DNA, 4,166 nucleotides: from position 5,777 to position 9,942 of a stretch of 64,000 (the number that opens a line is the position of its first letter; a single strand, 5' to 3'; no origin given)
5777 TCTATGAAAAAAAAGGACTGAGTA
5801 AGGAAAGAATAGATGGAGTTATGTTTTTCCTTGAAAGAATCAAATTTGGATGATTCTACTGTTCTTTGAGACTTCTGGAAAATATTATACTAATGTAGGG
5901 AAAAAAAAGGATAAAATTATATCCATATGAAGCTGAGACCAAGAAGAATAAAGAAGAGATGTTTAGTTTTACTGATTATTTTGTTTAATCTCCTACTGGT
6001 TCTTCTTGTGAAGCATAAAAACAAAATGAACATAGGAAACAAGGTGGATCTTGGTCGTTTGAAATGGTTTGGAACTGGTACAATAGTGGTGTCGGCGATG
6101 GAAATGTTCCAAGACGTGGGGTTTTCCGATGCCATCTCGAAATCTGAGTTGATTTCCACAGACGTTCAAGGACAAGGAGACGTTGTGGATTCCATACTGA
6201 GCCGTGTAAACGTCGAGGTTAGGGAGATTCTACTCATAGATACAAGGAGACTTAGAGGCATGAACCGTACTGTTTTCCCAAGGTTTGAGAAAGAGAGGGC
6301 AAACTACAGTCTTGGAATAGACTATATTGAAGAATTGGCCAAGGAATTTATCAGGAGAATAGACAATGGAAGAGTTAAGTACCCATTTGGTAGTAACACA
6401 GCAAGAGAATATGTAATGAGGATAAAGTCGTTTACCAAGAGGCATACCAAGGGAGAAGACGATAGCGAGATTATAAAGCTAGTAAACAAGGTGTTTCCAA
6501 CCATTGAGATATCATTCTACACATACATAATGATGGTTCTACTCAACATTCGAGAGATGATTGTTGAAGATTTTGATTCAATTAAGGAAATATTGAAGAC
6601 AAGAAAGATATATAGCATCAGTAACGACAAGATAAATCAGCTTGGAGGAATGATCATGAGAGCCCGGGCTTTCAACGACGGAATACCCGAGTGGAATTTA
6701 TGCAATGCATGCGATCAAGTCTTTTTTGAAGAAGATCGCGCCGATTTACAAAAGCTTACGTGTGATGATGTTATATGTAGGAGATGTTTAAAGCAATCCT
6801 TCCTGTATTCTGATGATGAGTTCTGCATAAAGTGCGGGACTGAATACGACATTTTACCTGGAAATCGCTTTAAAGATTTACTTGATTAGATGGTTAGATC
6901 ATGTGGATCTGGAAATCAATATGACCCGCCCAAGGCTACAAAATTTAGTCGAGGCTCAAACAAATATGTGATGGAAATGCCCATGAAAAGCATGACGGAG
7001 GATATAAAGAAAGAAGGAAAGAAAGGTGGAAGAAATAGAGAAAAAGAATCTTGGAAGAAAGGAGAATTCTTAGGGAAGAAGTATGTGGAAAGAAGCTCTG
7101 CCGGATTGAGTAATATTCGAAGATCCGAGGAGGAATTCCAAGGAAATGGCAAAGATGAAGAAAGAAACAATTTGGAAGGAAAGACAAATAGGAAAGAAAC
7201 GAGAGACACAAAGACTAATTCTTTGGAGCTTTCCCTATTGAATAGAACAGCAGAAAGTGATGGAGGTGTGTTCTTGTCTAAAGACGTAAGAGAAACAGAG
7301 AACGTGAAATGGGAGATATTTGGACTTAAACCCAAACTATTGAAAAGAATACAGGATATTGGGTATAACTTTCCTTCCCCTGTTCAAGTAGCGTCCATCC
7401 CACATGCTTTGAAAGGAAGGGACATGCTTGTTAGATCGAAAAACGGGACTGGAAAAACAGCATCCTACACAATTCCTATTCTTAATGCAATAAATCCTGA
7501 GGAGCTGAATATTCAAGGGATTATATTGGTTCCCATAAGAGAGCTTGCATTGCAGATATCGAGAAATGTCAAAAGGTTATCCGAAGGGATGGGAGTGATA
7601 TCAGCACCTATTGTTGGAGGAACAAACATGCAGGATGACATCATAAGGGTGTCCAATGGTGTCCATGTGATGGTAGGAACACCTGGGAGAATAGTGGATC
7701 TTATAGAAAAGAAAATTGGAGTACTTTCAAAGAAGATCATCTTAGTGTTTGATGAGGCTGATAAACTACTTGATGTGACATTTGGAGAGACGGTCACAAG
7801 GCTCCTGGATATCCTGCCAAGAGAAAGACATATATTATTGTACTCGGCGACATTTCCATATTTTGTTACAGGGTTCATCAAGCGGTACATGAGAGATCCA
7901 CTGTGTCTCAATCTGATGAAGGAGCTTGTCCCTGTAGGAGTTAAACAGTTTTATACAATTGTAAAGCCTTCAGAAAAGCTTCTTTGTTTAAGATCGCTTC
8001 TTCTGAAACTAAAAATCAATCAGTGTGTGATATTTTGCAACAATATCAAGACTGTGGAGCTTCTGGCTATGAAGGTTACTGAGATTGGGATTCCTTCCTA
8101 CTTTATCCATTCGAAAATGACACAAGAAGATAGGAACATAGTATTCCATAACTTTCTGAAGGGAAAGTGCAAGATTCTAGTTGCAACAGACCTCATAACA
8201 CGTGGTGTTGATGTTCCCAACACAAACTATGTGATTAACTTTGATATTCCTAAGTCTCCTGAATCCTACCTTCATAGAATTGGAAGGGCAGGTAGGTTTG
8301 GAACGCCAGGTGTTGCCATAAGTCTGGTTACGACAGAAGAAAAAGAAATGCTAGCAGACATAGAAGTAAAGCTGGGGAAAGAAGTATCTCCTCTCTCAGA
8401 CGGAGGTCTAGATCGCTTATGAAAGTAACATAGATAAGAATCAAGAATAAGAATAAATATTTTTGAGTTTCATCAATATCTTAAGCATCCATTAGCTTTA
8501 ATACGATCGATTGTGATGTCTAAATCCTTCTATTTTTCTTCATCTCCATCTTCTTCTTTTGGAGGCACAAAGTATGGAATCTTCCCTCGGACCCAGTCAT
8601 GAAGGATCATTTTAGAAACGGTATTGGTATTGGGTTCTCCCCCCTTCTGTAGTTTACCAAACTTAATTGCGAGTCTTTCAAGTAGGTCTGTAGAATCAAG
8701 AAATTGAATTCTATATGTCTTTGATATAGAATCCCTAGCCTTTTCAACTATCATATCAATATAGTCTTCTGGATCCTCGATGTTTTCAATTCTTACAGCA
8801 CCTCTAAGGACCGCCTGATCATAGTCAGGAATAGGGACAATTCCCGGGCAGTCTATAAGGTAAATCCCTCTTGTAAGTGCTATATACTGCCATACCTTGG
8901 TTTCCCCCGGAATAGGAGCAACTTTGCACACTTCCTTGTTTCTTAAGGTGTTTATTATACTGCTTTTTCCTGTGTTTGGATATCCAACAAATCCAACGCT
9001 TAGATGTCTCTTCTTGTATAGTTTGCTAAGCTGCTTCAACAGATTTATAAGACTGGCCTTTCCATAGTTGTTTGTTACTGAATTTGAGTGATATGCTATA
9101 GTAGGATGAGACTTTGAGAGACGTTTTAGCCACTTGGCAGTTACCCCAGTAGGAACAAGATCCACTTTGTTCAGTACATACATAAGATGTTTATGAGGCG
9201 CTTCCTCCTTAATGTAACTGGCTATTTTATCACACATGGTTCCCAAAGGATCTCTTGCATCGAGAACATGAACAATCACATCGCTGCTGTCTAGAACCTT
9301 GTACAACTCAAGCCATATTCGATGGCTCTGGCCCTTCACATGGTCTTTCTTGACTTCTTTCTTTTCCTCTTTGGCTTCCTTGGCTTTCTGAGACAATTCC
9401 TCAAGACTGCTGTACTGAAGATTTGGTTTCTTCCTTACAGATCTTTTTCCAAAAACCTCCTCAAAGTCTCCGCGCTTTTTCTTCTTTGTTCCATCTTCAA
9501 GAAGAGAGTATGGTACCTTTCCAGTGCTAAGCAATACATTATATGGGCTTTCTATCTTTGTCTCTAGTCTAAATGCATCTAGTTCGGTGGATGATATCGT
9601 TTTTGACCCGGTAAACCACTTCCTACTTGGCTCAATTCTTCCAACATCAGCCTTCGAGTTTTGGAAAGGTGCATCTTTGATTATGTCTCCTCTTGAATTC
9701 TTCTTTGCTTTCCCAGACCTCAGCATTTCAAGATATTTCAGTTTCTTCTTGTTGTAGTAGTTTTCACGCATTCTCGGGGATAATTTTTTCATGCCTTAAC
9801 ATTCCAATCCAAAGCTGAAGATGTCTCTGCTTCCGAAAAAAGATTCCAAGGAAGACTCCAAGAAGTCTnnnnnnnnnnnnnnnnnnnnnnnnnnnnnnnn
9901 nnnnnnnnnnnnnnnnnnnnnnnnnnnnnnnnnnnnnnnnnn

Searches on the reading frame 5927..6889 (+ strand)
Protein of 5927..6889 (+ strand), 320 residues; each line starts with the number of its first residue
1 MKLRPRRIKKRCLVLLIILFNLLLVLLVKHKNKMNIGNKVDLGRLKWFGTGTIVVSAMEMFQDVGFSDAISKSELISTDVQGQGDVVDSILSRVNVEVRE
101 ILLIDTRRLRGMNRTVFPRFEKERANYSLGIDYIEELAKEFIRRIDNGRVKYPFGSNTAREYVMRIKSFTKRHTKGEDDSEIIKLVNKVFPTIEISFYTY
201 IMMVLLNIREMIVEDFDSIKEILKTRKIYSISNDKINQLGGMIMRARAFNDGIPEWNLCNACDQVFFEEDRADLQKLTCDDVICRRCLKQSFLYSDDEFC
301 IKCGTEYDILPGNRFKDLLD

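Call 67: search_protein_families(library=pfam, proteins=[window:5927-6889:+], max_evalue=0.0001)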
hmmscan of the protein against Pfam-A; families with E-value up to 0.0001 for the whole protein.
window:5927-6889:+ (320 aa): 0 families

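Call 70: search_protein_families(library=pfam, proteins=[window:5927-6889:+], max_evalue=0.01)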
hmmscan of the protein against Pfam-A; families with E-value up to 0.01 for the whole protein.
window:5927-6889:+ (320 aa): 1 family
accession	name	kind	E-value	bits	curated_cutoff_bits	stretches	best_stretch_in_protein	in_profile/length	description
PF14634.12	zf-RING_5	-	0.0095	16.3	27.9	0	259-304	2-42/43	zinc-RING finger domain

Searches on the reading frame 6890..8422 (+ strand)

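Call 67: search_protein_families(library=pfam, proteins=[window:6890-8422:+], max_evalue=0.0001)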
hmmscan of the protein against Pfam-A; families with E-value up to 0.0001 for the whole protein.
window:6890-8422:+ (510 aa): 2 families
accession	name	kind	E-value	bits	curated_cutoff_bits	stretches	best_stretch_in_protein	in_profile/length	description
PF00270.35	DEAD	-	2.3e-38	132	26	1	164-323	2-161/167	DEAD/DEAH box helicase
PF00271.37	Helicase_C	-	1.1e-31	109.8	23.5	1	363-471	2-110/110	Helicase conserved C-terminal domain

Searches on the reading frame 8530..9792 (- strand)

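Call 67: search_protein_families(library=pfam, proteins=[window:8530-9792:-], max_evalue=0.0001)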
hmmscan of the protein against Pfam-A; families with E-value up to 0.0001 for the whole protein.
window:8530-9792:- (420 aa): 4 families
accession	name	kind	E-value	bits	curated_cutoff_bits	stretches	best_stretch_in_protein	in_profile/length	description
PF08153.17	NGP1NT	-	1e-35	123.2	27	1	23-142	1-129/131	NGP1NT (NUC091) domain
PF01926.29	MMR_HSR1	-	8.6e-20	71.4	21.9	1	266-350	2-84/113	50S ribosome-binding GTPase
PF03193.22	RsgA_GTPase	-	1.5e-05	25.3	30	1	201-318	54-168/174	RsgA GTPase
PF02421.24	FeoB_N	-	5.3e-05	23.2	27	0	266-322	3-61/156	Ferrous iron transport protein B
